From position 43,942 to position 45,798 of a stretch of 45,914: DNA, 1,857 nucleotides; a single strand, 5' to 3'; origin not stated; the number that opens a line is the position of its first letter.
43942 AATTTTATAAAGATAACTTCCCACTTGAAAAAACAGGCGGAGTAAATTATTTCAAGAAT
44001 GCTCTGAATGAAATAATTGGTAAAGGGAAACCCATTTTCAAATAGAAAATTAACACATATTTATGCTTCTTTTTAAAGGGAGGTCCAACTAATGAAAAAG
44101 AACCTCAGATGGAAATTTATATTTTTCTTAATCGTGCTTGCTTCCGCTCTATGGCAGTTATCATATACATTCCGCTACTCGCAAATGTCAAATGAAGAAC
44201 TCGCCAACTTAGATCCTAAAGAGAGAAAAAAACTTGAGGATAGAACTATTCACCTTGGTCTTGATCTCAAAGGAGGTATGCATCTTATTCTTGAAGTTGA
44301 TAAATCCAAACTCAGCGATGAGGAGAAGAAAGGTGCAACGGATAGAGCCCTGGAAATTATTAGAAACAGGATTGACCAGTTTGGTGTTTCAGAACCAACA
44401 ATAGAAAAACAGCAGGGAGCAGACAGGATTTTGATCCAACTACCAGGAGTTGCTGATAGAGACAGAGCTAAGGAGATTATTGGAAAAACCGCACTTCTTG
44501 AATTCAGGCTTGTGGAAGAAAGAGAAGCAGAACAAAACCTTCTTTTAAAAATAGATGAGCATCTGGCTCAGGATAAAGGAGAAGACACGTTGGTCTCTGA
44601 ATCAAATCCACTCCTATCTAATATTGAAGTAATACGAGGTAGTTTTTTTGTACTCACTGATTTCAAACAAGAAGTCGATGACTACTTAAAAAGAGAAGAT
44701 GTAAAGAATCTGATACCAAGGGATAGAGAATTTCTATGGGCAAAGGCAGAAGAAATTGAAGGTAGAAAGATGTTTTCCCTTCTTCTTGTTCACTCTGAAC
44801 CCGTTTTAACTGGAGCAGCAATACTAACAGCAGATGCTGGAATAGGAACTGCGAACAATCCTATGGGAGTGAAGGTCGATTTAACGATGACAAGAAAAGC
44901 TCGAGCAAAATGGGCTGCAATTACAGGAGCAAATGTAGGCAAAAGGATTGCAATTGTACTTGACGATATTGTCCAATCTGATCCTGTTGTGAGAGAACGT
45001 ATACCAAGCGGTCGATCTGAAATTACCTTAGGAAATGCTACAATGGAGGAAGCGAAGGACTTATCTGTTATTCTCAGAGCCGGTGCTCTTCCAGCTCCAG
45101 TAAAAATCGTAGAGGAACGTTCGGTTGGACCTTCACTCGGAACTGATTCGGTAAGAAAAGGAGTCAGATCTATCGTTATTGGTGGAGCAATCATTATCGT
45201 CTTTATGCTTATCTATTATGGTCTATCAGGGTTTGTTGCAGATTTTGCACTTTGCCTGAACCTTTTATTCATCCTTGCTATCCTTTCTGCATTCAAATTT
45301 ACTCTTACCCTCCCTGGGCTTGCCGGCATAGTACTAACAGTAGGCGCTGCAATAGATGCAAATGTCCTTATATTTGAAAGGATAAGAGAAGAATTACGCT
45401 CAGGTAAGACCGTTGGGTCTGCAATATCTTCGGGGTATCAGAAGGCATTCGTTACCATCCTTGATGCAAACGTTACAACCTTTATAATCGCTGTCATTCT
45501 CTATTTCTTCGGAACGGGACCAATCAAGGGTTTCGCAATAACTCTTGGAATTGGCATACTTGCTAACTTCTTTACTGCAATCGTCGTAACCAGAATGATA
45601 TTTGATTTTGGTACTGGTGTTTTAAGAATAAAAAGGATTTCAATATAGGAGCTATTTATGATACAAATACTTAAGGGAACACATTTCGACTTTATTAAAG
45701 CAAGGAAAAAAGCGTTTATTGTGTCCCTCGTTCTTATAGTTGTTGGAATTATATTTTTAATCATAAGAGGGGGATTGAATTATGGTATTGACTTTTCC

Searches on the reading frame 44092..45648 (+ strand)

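Call 91: search_protein_families(library=pfam, proteins=[window:44092-45648:+], max_evalue=0.00001)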
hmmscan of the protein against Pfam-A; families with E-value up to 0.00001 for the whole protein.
window:44092-45648:+ (518 aa): 4 families
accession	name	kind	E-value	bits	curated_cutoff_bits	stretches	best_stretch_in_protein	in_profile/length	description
PF21760.3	SecD_1st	-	2.2e-26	91.5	27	1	84-142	2-59/60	Protein translocase subunit SecDF, P1 domain, N-terminal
PF22599.2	SecDF_P1_head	-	2.4e-25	89.1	27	1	231-335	13-114/114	SecDF, P1 head subdomain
PF02355.23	SecD_SecF_C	-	1.2e-19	70.9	20.5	1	338-503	14-182/189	Protein export membrane protein SecD/SecF, C-terminal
PF03176.21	MMPL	-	1.8e-07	30.8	20.5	1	384-497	180-292/333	MMPL family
